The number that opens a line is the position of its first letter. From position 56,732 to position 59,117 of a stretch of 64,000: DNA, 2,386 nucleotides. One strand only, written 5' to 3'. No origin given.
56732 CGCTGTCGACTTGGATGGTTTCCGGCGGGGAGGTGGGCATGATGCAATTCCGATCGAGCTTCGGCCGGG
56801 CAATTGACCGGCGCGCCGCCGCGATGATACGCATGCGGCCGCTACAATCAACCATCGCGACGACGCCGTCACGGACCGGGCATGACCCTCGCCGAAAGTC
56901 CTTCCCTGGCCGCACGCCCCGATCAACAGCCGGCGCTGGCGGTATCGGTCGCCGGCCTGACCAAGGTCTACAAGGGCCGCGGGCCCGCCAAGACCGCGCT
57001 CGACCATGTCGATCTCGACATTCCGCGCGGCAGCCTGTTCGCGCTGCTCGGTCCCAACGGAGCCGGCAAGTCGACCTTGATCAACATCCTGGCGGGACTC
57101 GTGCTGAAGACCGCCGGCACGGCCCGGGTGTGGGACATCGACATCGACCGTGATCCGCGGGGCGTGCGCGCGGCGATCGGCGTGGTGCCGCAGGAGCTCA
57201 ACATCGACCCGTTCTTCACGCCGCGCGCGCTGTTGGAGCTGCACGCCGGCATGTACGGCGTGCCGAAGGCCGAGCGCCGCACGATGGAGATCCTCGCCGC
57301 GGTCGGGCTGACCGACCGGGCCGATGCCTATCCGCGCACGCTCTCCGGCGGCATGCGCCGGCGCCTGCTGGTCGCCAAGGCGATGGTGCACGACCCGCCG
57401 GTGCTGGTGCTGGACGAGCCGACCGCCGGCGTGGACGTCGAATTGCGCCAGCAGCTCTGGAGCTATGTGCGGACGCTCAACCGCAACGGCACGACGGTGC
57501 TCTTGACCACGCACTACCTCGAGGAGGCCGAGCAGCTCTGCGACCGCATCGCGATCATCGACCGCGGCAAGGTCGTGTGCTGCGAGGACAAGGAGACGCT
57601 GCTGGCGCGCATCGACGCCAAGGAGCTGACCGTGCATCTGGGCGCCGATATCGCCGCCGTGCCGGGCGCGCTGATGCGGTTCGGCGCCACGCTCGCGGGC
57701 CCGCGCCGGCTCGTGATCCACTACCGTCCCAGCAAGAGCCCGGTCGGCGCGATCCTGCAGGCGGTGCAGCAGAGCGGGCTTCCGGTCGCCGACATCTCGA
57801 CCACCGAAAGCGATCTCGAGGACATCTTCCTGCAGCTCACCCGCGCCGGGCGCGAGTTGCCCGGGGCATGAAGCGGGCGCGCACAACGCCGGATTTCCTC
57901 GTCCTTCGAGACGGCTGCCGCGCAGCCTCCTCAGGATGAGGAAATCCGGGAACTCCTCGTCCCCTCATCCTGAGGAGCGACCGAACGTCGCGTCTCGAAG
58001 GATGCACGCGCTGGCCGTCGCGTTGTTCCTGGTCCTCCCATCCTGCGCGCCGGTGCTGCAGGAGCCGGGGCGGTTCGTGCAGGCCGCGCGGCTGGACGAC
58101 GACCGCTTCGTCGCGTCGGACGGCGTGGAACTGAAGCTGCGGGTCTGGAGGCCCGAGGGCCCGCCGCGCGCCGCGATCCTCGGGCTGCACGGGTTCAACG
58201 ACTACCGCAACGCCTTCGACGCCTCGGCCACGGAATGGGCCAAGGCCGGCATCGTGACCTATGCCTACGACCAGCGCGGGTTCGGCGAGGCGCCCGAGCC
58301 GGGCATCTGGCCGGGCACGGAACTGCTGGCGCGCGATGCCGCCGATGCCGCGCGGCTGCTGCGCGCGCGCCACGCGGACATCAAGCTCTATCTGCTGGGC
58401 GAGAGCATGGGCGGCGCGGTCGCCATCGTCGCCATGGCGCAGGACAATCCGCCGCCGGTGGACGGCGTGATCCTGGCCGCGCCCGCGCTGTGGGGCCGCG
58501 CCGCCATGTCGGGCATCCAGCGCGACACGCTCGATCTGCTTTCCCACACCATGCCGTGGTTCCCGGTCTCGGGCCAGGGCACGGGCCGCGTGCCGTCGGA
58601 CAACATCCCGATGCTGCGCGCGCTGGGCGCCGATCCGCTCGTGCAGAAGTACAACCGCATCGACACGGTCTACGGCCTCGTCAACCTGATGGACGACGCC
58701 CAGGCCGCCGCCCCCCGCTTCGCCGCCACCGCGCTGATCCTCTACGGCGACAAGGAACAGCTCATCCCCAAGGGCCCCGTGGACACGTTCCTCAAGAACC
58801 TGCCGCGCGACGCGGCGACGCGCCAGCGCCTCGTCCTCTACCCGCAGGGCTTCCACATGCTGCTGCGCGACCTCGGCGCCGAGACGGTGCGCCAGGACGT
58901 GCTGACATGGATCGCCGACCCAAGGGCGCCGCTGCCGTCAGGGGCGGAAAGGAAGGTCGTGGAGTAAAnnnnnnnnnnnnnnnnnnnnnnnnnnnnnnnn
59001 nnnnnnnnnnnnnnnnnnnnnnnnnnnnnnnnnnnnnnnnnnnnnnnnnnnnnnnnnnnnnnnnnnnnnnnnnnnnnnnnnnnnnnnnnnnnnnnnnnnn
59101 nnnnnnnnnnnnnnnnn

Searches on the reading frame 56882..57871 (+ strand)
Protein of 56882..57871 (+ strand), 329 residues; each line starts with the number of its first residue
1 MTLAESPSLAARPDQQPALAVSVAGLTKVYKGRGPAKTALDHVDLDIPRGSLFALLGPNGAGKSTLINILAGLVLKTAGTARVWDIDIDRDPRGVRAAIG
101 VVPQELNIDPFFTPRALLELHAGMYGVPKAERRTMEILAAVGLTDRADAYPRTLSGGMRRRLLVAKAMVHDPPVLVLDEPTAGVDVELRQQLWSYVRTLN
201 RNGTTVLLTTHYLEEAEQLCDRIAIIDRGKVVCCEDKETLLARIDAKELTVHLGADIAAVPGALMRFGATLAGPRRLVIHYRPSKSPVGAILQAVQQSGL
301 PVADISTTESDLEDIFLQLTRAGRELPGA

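Call 10: search_protein_families(library=pfam, proteins=[window:56882-57871:+])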
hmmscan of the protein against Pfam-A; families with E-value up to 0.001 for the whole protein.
window:56882-57871:+ (329 aa): 4 families
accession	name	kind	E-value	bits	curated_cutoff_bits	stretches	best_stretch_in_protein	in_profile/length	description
PF00005.33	ABC_tran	-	8.8e-31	107.8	25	1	40-182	1-137/137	ABC transporter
PF13304.12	AAA_21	-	1.5e-11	45.4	27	1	144-211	228-298/304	AAA domain, putative AbiEii toxin, Type IV TA system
PF02463.25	SMC_N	-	0.00013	21.9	40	0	152-218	135-204/220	RecF/RecN/SMC N terminal domain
PF13555.12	AAA_29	-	0.00078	19.6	27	0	43-68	15-40/61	P-loop containing region of AAA domain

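Call 54: find_homologous_proteins(query=window:56882-57871:+, max_evalue=1e-100)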
Query window:56882-57871:+ (329 aa): 7566 proteins with E <= 1e-100 among 8000 candidates; the best 120 are listed.
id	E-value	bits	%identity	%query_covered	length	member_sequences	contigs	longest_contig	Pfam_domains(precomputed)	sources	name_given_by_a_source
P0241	1.1e-210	716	100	100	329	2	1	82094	PF00005.34,PF13304.13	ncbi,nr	ncbi:MAG: ABC transporter ATP-binding protein [Alphaproteobacteria bacterium]|nr:ABC transporter ATP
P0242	3.0e-189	646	94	96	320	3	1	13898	PF00005.34,PF13304.13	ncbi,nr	ncbi:MAG: ABC transporter ATP-binding protein [Alphaproteobacteria bacterium]|nr:ABC transporter ATP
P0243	1.1e-178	611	86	99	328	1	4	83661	PF00005.34,PF13304.13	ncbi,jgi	jgi:ABC-2 type transport system ATP-binding protein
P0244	1.2e-178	611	86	100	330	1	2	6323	PF00005.34,PF13304.13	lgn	-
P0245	1.3e-176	604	87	99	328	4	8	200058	PF00005.34,PF13304.13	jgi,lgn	jgi:ABC-2 type transport system ATP-binding protein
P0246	7.3e-174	595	85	100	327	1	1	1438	PF00005.34,PF13304.13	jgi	-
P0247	2.3e-171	587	88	95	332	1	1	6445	PF00005.34,PF13304.13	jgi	-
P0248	1.7e-170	584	88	94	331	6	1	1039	PF00005.34,PF13304.13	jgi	jgi:ABC-2 type transport system ATP-binding protein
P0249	5.1e-170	583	82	98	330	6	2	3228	PF00005.34,PF13304.13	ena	-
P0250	3.5e-167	573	84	94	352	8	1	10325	PF00005.34,PF13304.13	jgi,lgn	-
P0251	9.8e-166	569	83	93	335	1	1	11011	PF00005.34,PF13304.13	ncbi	ncbi:MAG: ABC transporter ATP-binding protein [Rhodospirillales bacterium]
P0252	5.1e-165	566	83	92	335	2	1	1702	PF00005.34,PF13304.13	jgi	jgi:ABC-2 type transport system ATP-binding protein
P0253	2.3e-164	564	83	94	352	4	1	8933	PF00005.34,PF13304.13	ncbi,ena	-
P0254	5.7e-162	556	81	98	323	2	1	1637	PF00005.34,PF13304.13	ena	-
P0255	5.7e-160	550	80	98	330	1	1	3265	PF00005.34,PF13304.13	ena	-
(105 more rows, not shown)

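Call 55: find_encoding_contigs(protein=P0242, flank=10000, max_places=2)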
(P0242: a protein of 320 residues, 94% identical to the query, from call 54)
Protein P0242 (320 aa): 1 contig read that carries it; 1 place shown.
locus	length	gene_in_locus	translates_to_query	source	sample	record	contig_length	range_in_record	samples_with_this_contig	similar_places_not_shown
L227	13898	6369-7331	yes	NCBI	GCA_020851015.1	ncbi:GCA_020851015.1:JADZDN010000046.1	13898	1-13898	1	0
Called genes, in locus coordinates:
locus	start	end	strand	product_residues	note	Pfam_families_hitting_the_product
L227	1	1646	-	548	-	PF02739:5_3_exonuc_N, PF01367:5_3_exonuc, PF01612:DNA_pol_A_exo1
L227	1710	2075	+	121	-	PF05973:Gp49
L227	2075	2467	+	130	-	PF13744:HTH_37, PF13560:HTH_31 (weak), PF01381:HTH_3 (weak)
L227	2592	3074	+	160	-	-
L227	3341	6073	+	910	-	PF00690:Cation_ATPase_N, PF00122:E1-E2_ATPase, PF00702:Hydrolase, PF13246:Cation_ATPase, PF12710:HAD, PF08282:Hydrolase_3 (faint), PF00689:Cation_ATPase_C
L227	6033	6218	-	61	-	PF10276:zf-CHCC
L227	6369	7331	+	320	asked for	PF00005:ABC_tran, PF13304:AAA_21 (weak)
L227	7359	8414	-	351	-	PF19315:MC_hydratase, PF01575:MaoC_dehydratas (weak)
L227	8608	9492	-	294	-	PF03328:HpcH_HpaI, PF15617:C-C_Bond_Lyase (faint)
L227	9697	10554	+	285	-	PF08543:Phos_pyr_kin, PF00294:PfkB (faint)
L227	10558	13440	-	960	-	PF13176:TPR_7 (faint), PF13371:TPR_9 (weak), PF13429:TPR_15 (weak), PF13432:TPR_16, PF00515:TPR_1 (weak), PF07719:TPR_2 (weak), PF13414:TPR_11, PF13424:TPR_12 (weak), +5 more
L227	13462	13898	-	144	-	PF02774:Semialdhyde_dhC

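Call 56: find_encoding_contigs(protein=P0245, flank=10000, max_places=2)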
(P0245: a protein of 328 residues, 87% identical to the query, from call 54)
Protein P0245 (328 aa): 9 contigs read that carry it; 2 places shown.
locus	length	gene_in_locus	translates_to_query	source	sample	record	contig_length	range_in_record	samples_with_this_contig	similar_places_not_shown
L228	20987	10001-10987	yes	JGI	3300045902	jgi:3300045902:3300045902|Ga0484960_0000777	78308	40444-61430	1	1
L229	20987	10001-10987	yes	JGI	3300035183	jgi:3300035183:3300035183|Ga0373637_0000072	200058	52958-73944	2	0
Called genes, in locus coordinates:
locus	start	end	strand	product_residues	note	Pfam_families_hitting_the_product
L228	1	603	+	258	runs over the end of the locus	PF00378:ECH_1, PF16113:ECH_2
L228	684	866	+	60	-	PF09489:CbtB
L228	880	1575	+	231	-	PF09490:CbtA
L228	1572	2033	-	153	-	PF04314:LpqE-like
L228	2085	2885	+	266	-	PF13883:CREG_beta-barrel, PF01243:PNPOx_N, PF10615:DUF2470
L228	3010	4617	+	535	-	PF01293:PEPCK_ATP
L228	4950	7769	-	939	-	PF02739:5_3_exonuc_N, PF01367:5_3_exonuc, PF01612:DNA_pol_A_exo1, PF00476:DNA_pol_A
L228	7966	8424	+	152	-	PF00011:HSP20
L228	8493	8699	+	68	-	-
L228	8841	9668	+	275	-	PF00582:Usp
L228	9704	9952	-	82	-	PF10276:zf-CHCC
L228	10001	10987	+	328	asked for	PF00005:ABC_tran, PF13304:AAA_21 (weak)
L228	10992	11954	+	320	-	PF00561:Abhydrolase_1, PF12146:Hydrolase_4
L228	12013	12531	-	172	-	PF07310:PAS_5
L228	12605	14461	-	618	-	PF02518:HATPase_c (weak), PF13589:HATPase_c_3, PF00183:HSP90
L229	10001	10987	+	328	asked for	PF00005:ABC_tran, PF13304:AAA_21 (weak)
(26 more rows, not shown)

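Call 57: find_encoding_contigs(protein=P0241, flank=10000, max_places=2)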
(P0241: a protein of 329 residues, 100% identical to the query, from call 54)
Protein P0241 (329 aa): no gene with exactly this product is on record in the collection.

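Call 80: find_encoding_contigs(protein=P0243, flank=10000, max_places=1)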
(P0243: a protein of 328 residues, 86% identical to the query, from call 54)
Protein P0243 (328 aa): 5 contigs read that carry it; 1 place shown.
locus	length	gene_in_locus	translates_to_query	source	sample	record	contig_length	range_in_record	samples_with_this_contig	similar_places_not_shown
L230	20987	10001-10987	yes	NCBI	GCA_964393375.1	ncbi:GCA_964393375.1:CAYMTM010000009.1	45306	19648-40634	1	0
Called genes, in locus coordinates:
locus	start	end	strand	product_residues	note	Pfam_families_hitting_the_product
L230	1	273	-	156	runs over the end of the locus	PF04314:LpqE-like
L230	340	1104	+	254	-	PF13883:CREG_beta-barrel, PF01243:PNPOx_N, PF10615:DUF2470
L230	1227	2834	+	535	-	PF01293:PEPCK_ATP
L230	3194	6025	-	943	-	PF02739:5_3_exonuc_N, PF01367:5_3_exonuc, PF01612:DNA_pol_A_exo1, PF00476:DNA_pol_A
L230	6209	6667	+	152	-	PF00011:HSP20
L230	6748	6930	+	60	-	-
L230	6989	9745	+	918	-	PF00690:Cation_ATPase_N, PF00122:E1-E2_ATPase, PF13246:Cation_ATPase, PF00702:Hydrolase, PF12710:HAD, PF08282:Hydrolase_3 (weak), PF00689:Cation_ATPase_C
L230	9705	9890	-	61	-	PF10276:zf-CHCC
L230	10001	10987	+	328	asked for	PF00005:ABC_tran, PF13304:AAA_21 (weak)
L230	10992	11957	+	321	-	PF00561:Abhydrolase_1, PF12146:Hydrolase_4, PF12697:Abhydrolase_6 (weak)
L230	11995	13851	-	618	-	PF02518:HATPase_c (weak), PF13589:HATPase_c_3, PF00183:HSP90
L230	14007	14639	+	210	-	PF01135:PCMT, PF00398:RrnaAD (weak), PF13649:Methyltransf_25 (weak)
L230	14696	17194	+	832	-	PF22527:DEXQc_Suv3, PF00271:Helicase_C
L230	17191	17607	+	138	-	PF01479:S4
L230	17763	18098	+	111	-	PF12797:Fer4_2 (faint), PF12837:Fer4_6 (faint), PF13237:Fer4_10 (weak), PF12800:Fer4_4 (faint), PF13183:Fer4_8 (faint), PF12838:Fer4_7 (weak), PF00037:Fer4 (weak), PF11953:DUF3470, +2 more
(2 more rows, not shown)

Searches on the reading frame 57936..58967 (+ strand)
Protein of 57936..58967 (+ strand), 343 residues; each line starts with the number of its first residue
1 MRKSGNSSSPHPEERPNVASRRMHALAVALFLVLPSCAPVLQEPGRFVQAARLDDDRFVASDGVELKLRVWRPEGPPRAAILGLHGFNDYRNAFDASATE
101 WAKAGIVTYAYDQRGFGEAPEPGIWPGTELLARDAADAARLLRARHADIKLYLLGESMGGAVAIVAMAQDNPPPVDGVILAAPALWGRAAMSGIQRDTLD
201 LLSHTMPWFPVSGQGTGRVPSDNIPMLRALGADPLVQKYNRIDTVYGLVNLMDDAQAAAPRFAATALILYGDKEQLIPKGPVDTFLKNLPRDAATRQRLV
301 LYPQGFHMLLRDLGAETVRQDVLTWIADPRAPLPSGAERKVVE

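Call 10: search_protein_families(library=pfam, proteins=[window:57936-58967:+])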
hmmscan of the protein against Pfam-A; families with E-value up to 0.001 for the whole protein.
window:57936-58967:+ (343 aa): 3 families
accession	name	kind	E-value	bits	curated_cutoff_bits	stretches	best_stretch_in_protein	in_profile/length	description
PF12146.15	Hydrolase_4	-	2e-52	178.3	27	1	76-312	2-237/239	Serine aminopeptidase, S33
PF00561.26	Abhydrolase_1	-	3.9e-12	46.8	25.8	1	81-190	3-113/245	alpha/beta hydrolase fold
PF12697.13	Abhydrolase_6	-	6.6e-07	30.7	26.3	1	82-275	2-177/217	Alpha/beta hydrolase family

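Call 85: search_protein_families(library=pfam, proteins=[window:58002-58967:+], max_evalue=0.01)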
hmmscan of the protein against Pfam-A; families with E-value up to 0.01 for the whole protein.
window:58002-58967:+ (321 aa): 4 families
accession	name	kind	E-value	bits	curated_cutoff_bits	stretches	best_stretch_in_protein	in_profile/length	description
PF12146.15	Hydrolase_4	-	1.7e-52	178.6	27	1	54-290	2-237/239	Serine aminopeptidase, S33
PF00561.26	Abhydrolase_1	-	3.1e-12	47.1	25.8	1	59-168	3-113/245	alpha/beta hydrolase fold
PF12697.13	Abhydrolase_6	-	2.6e-07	32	26.3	1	60-253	2-177/217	Alpha/beta hydrolase family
PF01738.24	DLH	-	0.005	16.9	21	0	224-289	128-190/217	Dienelactone hydrolase family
